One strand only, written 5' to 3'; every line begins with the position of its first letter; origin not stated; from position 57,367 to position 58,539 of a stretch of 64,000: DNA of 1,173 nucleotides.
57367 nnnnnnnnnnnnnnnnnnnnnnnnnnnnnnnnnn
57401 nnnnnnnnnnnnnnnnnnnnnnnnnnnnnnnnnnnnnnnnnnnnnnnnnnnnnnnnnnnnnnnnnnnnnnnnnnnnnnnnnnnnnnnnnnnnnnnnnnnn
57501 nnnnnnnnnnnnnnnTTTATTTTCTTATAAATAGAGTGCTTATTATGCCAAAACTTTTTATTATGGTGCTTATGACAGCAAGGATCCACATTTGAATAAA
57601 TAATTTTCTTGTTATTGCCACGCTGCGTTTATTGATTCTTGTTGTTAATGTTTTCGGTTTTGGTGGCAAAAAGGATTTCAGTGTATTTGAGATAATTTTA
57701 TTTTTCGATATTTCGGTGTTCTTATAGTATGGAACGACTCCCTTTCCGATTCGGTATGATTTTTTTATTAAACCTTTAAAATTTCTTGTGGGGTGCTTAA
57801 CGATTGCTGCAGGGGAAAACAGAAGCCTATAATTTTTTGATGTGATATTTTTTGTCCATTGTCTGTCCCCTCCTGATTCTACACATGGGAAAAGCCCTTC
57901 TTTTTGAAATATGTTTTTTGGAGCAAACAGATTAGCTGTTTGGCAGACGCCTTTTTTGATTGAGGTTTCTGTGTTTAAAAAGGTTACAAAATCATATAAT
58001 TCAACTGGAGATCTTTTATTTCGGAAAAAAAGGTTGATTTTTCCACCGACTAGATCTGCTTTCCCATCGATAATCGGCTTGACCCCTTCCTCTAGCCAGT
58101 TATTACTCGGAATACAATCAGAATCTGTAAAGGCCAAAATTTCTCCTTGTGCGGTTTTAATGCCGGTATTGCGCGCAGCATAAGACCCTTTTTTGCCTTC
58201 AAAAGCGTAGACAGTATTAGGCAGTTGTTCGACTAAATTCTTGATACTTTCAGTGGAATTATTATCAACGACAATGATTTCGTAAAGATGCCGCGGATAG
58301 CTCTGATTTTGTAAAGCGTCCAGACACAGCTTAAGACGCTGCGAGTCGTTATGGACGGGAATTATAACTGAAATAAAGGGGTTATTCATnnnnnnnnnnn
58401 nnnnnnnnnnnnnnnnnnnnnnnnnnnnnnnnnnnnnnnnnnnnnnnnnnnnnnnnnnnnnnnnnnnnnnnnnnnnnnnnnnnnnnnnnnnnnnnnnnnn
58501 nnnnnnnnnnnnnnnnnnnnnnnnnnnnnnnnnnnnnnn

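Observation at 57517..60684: Tandem duplication of a GT2 + partner module with mosaic divergence and a decayed gene fragment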

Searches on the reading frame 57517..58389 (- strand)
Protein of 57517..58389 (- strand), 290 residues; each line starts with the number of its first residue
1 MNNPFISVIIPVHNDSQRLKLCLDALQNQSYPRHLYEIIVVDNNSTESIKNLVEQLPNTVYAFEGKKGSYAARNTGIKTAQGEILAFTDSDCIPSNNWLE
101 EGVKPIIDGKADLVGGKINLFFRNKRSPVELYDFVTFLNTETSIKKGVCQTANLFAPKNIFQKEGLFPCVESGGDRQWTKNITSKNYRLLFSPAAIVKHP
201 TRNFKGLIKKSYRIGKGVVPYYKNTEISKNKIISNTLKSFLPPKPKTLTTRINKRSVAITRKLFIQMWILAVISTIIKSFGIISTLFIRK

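Call 3: search_protein_families(library=pfam, proteins=[window:57517-58389:-], max_evalue=0.01)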
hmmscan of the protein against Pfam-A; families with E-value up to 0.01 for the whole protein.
window:57517-58389:- (290 aa): 3 families
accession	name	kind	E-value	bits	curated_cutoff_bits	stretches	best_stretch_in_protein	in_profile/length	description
PF00535.33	Glycos_transf_2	-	2.1e-28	99.8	23.3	1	7-133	1-130/168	Glycosyl transferase family 2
PF13641.12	Glyco_tranf_2_3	-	5.7e-09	36.8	27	1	6-128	3-131/230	Glycosyltransferase like family 2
PF10111.15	Glyco_tranf_2_2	-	1.3e-08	35.2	27.3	1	7-104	1-104/276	Glycosyltransferase like family 2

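Call 9: search_protein_families(library=ncbifam, proteins=[window:57517-58389:-], max_evalue=0.01)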
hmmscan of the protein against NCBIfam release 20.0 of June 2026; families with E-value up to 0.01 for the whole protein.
window:57517-58389:- (290 aa): 23 families
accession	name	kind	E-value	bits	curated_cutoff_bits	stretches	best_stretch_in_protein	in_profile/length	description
TIGR03965.1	mycofact_glyco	equivalog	3.6e-31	108.6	280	1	6-218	76-300/467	mycofactocin biosynthesis glycosyltransferase MftF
NF041875.1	EPS_EpsD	equivalog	9e-22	77.9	370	1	6-217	1-226/325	exopolysaccharide biosynthesis glycosyltransferase EpsD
NF038302.1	EPS_HpsE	equivalog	3.3e-20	72.3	300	1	6-124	3-130/307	hormogonium polysaccharide biosynthesis glycosyltransferase HpsE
TIGR04283.1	glyco_like_mftF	equivalog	3.1e-18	66.2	182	1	6-200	1-186/221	TIGR04283 family arsenosugar biosynthesis glycosyltransferase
NF007482.0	PRK10073.1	equivalog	1.8e-13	50.2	423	1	3-91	5-95/334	glycosyltransferase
NF047683.1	TeichurnBiosyTuaG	equivalog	6.7e-11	42.3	400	1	2-101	4-106/252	teichuronic acid biosynthesis protein TuaG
TIGR03111.1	glyc2_xrt_Gpos1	hypoth_equivalog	7.5e-11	41.5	363.95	1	3-99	48-149/439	TIGR03111 family XrtG-associated glycosyltransferase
NF041394.1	GtaseAglG_Halo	equivalog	4.4e-10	39.3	440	1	7-133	4-137/304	glucosyl-dolichyl phosphate glucuronosyltransferase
NF038299.1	EPS_HpsN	equivalog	3.9e-09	35.9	425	1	4-108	1-108/317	hormogonium polysaccharide biosynthesis glycosyltransferase HpsN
NF050050.1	ProtGlycPglI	equivalog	5.3e-09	35.9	500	1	4-110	2-112/306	GalNAc(5)-diNAcBac-PP-undecaprenol beta-1,3-glucosyltransferase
TIGR03937.1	PgaC_IcaA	equivalog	4.4e-08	32.5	422.3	1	3-95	44-139/407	poly-beta-1,6-N-acetyl-D-glucosamine synthase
NF045692.1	OglycostaseCruG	equivalog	3.3e-07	29.6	600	1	6-56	43-91/386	2'-O-glycosyltransferase CruG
TIGR03469.1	HpnB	hypoth_equivalog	8.9e-07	28.3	379.25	1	4-120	44-174/386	hopene-associated glycosyltransferase HpnB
TIGR04182.1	glyco_TIGR04182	equivalog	3.7e-06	26.5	325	1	6-116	2-107/293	S-layer glycoprotein N-glycosyltransferase AglJ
NF007453.0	PRK10018.1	equivalog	2.7e-05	24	382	1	2-92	4-97/280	colanic acid biosynthesis glycosyltransferase WcaA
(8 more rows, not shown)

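Call 19: find_homologous_proteins(query=window:57517-58389:-, max_evalue=1e-10)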
Query window:57517-58389:- (290 aa): 1915 proteins with E <= 1e-10 among 3210 candidates; the best 120 are listed.
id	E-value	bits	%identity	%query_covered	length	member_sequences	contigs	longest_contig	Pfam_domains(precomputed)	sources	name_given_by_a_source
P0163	4.0e-190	648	100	100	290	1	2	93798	PF10111.15,PF13641.13,PF00535.33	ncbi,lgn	ncbi:MAG: glycosyltransferase [Candidatus Omnitrophota bacterium]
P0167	4.8e-100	352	52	98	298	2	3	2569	PF10111.15,PF13641.13,PF00535.33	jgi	jgi:glycosyltransferase involved in cell wall biosynthesis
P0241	3.9e-82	294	51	94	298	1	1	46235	PF10111.15,PF13641.13,PF00535.33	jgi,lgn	-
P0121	3.3e-81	291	51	93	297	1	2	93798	PF10111.15,PF13641.13,PF00535.33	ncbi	ncbi:MAG: glycosyltransferase [Candidatus Omnitrophota bacterium]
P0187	3.9e-81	290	57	76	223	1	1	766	PF10111.15,PF13641.13,PF00535.33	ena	-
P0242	3.3e-74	268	61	65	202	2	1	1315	PF10111.15,PF13641.13,PF00535.33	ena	-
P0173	1.2e-72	263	46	98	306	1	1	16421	PF10111.15,PF13641.13,PF00535.33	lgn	-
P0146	2.4e-71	258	45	98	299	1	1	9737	PF10111.15,PF13641.13,PF00535.33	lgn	-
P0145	3.7e-71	258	44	99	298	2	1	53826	PF10111.15,PF13641.13,PF00535.33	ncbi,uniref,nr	ncbi:glycosyltransferase [Leptothoe sp. PORK10 BA2]|uniref:glycosyltransferase n=1 Tax=Leptothoe sp.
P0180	7.7e-71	257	43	98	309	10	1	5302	PF10111.15,PF13641.13,PF00535.33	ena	-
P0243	8.0e-71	257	45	97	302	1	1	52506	PF10111.15,PF13641.13,PF00535.33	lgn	-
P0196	1.3e-70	256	42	99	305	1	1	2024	PF10111.15,PF13641.13,PF00535.33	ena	-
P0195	1.7e-70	256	44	96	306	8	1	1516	PF10111.15,PF13641.13,PF00535.33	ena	-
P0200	2.2e-70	255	44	99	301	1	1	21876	PF10111.15,PF13641.13,PF00535.33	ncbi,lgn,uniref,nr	ncbi:glycosyltransferase [Acaryochloris sp. IP29b_bin.148]|uniref:glycosyltransferase family 2 prote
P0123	2.9e-70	255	45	99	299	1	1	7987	PF10111.15,PF13641.13,PF00535.33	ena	-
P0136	3.4e-70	255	42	98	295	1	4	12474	PF10111.15,PF13641.13,PF00535.33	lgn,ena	-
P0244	4.0e-70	254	44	97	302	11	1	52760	PF10111.15,PF13641.13,PF00535.33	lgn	-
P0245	5.5e-70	254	44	99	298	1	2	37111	PF10111.15,PF13641.13,PF00535.33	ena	-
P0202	5.7e-70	254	44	97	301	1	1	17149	PF10111.15,PF13641.13,PF00535.33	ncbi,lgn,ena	-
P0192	5.9e-70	254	43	99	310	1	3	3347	PF10111.15,PF13641.13,PF00535.33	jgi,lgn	jgi:glycosyltransferase involved in cell wall biosynthesis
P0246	7.9e-70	253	44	99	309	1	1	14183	PF10111.15,PF13641.13,PF00535.33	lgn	-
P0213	9.9e-70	253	43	98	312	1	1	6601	PF10111.15,PF13641.13,PF00535.33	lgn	-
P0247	1.5e-69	252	45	98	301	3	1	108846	PF10111.15,PF13641.13,PF00535.33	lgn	-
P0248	2.8e-69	252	45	97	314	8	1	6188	PF10111.15,PF13641.13,PF00535.33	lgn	-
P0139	3.2e-69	251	44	99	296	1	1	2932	PF10111.15,PF13641.13,PF00535.33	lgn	-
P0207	3.5e-69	251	44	97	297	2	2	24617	PF10111.15,PF13641.13,PF00535.33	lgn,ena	-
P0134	3.8e-69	251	42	99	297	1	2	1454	PF10111.15,PF13641.13,PF00535.33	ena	-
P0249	4.4e-69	251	43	100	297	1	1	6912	PF10111.15,PF13506.14,PF13641.13,PF00535.33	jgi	-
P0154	4.8e-69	251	44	100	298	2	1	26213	PF10111.15,PF13641.13,PF00535.33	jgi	jgi:glycosyltransferase involved in cell wall biosynthesis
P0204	6.2e-69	250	44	98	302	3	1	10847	PF10111.15,PF13641.13,PF00535.33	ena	-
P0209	7.2e-69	250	44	98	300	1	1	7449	PF10111.15,PF13641.13,PF00535.33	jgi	-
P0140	7.8e-69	250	43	99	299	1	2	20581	PF10111.15,PF13641.13,PF00535.33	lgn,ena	-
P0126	1.1e-68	250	43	100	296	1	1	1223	PF10111.15,PF13641.13,PF00535.33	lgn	-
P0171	1.2e-68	249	43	96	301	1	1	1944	PF10111.15,PF13641.13,PF00535.33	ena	-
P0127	4.8e-68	248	44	97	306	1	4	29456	PF10111.15,PF13641.13,PF00535.33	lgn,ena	-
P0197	6.7e-68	247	42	98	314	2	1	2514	PF10111.15,PF13641.13,PF00535.33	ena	-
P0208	1.4e-67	246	43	99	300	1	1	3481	PF10111.15,PF13641.13,PF00535.33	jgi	-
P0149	1.4e-67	246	43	99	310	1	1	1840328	PF10111.15,PF13641.13,PF00535.33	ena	-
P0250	1.4e-67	246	46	83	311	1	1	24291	PF10111.15,PF13641.13,PF00535.33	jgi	jgi:glycosyltransferase involved in cell wall biosynthesis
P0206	1.9e-67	246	41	98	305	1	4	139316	PF10111.15,PF13641.13,PF00535.33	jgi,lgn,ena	-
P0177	3.7e-67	245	43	98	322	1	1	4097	PF10111.15,PF13641.13,PF00535.33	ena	-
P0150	7.6e-67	244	42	99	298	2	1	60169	PF10111.15,PF13641.13,PF00535.33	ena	-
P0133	5.0e-66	241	43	98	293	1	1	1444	PF10111.15,PF13641.13,PF00535.33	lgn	-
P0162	5.2e-66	241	41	99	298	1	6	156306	PF10111.15,PF13641.13,PF00535.33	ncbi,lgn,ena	ncbi:MAG: glycosyltransferase [Leptolyngbyaceae cyanobacterium]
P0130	5.9e-66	241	42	99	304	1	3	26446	PF10111.15,PF13641.13,PF00535.33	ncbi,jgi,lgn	ncbi:MAG: glycosyltransferase [Elainellaceae cyanobacterium]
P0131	1.1e-65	240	44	98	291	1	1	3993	PF10111.15,PF13641.13,PF00535.33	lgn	-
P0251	2.5e-65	239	41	98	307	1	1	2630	PF10111.15,PF13641.13,PF00535.33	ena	-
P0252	5.1e-65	238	39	98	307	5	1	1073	PF10111.15,PF13641.13,PF00535.33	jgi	-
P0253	5.6e-65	237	43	98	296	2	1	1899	PF10111.15,PF13641.13,PF00535.33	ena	-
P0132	1.9e-64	236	42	98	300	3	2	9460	PF10111.15,PF13641.13,PF00535.33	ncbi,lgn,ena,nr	ncbi:MAG: glycosyltransferase [Mastigocoleus sp. MO_167.B18]|nr:glycosyltransferase [Mastigocoleus s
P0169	2.8e-64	235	40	98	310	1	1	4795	PF10111.15,PF13641.13,PF00535.33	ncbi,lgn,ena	-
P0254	5.5e-64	234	44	99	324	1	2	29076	PF10111.15,PF13641.13,PF00535.33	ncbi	-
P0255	7.8e-64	234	42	98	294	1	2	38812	PF13632.13,PF10111.15,PF13641.13,PF00535.33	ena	-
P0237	8.9e-64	234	42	100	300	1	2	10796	PF10111.15,PF13641.13,PF00535.33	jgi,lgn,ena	-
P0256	1.1e-63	233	40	98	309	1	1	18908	PF10111.15,PF13641.13,PF00535.33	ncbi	ncbi:MAG: glycosyltransferase [Halobacteriota archaeon]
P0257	2.3e-63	232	41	97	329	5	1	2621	PF10111.15,PF13506.14,PF13641.13,PF00535.33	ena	-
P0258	6.8e-63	231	39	98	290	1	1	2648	PF10111.15,PF13641.13,PF00535.33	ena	-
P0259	8.4e-63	230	40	97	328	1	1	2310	PF10111.15,PF13641.13,PF00535.33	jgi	jgi:cellulose synthase/poly-beta-1,6-N-acetylglucosamine synthase-like glycosyltransferase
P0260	9.1e-63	230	41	98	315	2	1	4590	PF10111.15,PF13641.13,PF00535.33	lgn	-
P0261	9.9e-63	230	41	98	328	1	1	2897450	PF10111.15,PF13641.13,PF00535.33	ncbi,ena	-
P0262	1.4e-62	230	41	97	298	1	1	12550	PF13632.13,PF10111.15,PF13506.14,PF13641.13,PF00535.33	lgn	-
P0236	1.4e-62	230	41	98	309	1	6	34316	PF10111.15,PF13641.13,PF00535.33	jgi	jgi:glycosyltransferase AglE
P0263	1.4e-62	230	44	84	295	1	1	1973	PF10111.15,PF13641.13,PF00535.33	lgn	-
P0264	1.5e-62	229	40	99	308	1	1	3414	PF10111.15,PF13641.13,PF00535.33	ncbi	-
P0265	1.7e-62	229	44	91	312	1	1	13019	PF10111.15,PF13641.13,PF00535.33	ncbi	-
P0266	1.7e-62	229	39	98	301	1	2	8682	PF10111.15,PF13641.13,PF00535.33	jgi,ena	-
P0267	2.0e-62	229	39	98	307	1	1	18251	PF10111.15,PF13506.14,PF13641.13,PF00535.33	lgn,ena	-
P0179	3.3e-62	228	39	98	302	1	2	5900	PF10111.15,PF13641.13,PF00535.33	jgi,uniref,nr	uniref:Glycosyltransferase AglE n=1 Tax=Candidatus Methanogaster sp. ANME-2c ERB4 TaxID=2759911 RepI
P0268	4.0e-62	228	40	97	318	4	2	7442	PF10111.15,PF13506.14,PF13641.13,PF03452.21,PF00535.33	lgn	-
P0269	5.2e-62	228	42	97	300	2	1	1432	PF10111.15,PF13641.13,PF00535.33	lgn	-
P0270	6.6e-62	227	51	73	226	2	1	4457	PF10111.15,PF13641.13,PF00535.33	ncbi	ncbi:MAG: glycosyltransferase, partial [Promethearchaeota archaeon]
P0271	8.0e-62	227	38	97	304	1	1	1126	PF10111.15,PF13641.13,PF00535.33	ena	-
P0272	8.1e-62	227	38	99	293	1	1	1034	PF10111.15,PF13641.13,PF00535.33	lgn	-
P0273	9.3e-62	227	39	98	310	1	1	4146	PF10111.15,PF13641.13,PF00535.33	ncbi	-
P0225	1.0e-61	227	43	96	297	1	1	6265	PF10111.15,PF13641.13,PF00535.33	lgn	-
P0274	1.1e-61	227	40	99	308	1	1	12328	PF10111.15,PF13641.13,PF00535.33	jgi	jgi:glycosyltransferase AglE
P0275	1.3e-61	226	39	99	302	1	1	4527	PF10111.15,PF13641.13,PF00535.33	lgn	-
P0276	1.4e-61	226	46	75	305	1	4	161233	PF10111.15,PF13641.13,PF00535.33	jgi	-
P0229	1.7e-61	226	40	99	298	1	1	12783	PF10111.15,PF13641.13,PF00535.33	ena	-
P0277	1.9e-61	226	39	99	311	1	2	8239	PF10111.15,PF13641.13,PF00535.33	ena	-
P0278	2.9e-61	225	41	97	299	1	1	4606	PF10111.15,PF13641.13,PF00535.33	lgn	-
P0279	2.9e-61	225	39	99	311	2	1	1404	PF10111.15,PF13641.13,PF00535.33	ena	-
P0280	3.3e-61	225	40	99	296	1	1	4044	PF10111.15,PF13641.13,PF03452.21,PF00535.33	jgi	-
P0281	3.4e-61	225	39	99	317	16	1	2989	PF10111.15,PF13641.13,PF00535.33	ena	-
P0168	4.3e-61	225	42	93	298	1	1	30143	PF10111.15,PF13641.13,PF00535.33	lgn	-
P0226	4.4e-61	225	38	92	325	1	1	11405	PF10111.15,PF13641.13,PF00535.33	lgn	-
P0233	5.0e-61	224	41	98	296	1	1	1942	PF10111.15,PF13641.13,PF00535.33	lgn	-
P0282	7.2e-61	224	40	97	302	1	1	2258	PF10111.15,PF13641.13,PF00535.33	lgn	-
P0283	7.8e-61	224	40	97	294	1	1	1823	PF10111.15,PF13641.13,PF00535.33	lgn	-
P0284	9.1e-61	224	40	97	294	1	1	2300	PF10111.15,PF13641.13,PF00535.33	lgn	-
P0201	1.1e-60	223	39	97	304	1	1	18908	PF10111.15,PF13641.13,PF00535.33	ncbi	ncbi:MAG: glycosyltransferase [Halobacteriota archaeon]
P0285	1.5e-60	223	38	97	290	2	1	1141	PF10111.15,PF13641.13,PF00535.33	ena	-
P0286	1.5e-60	223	40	97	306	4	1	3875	PF10111.15,PF13641.13,PF00535.33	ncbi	-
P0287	1.7e-60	223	40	97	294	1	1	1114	PF10111.15,PF13641.13,PF00535.33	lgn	-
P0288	1.8e-60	223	40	97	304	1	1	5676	PF10111.15,PF13641.13,PF00535.33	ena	-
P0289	1.9e-60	223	47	83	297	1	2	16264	PF13632.13,PF10111.15,PF13641.13,PF00535.33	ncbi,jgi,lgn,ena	-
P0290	2.2e-60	222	39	99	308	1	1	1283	PF10111.15,PF13641.13,PF00535.33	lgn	-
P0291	2.5e-60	222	40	98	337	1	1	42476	PF10111.15,PF13641.13,PF00535.33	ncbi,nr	ncbi:MAG: glycosyltransferase [wastewater metagenome]|nr:glycosyltransferase [Candidatus Loosdrechti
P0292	2.6e-60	222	40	99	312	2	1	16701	PF10111.15,PF13641.13,PF00535.33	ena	-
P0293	3.4e-60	222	40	98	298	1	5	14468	PF10111.15,PF13641.13,PF00535.33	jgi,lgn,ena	-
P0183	3.6e-60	222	40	100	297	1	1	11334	PF10111.15,PF13641.13,PF00535.33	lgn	-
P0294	3.9e-60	222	40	97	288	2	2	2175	PF10111.15,PF13641.13,PF00535.33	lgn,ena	-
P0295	3.9e-60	222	38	99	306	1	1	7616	PF10111.15,PF13641.13,PF00535.33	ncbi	-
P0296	4.1e-60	221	39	98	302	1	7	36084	PF10111.15,PF13641.13,PF00535.33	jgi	-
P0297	4.6e-60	221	44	79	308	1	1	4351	PF10111.15,PF13641.13,PF00535.33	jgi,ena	-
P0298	5.1e-60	221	39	98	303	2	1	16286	PF10111.15,PF13641.13,PF00535.33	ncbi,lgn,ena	-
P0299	5.5e-60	221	38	98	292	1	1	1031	PF10111.15,PF13641.13,PF00535.33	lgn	-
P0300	5.9e-60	221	38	99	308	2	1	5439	PF10111.15,PF13641.13,PF00535.33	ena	-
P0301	6.2e-60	221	38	98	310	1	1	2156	PF10111.15,PF13641.13,PF00535.33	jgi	-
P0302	7.4e-60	221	39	98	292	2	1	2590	PF10111.15,PF13641.13,PF00535.33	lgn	-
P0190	8.7e-60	220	36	99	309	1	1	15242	PF10111.15,PF13641.13,PF00535.33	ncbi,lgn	-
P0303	1.1e-59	220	40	88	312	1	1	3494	PF10111.15,PF13641.13,PF00535.33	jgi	-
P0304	1.3e-59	220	37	97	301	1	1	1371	PF10111.15,PF13641.13,PF00535.33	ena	-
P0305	2.2e-59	219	38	98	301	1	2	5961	PF10111.15,PF13641.13,PF00535.33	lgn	-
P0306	2.3e-59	219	38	98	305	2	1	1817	PF10111.15,PF13641.13,PF00535.33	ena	-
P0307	3.2e-59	219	40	96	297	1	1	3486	PF10111.15,PF13641.13,PF00535.33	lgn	-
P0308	3.4e-59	218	40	96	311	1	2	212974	PF10111.15,PF13641.13,PF00535.33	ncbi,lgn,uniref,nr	ncbi:glycosyl transferase family 2 [candidate division KSB3 bacterium]|uniref:Glycosyl transferase f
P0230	4.1e-59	218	37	98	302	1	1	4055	PF10111.15,PF13641.13,PF00535.33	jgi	-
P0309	4.1e-59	218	40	98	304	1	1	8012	PF10111.15,PF13641.13,PF00535.33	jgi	jgi:glycosyltransferase involved in cell wall biosynthesis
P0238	7.8e-59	217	37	98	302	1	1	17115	PF10111.15,PF13641.13,PF00535.33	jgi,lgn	-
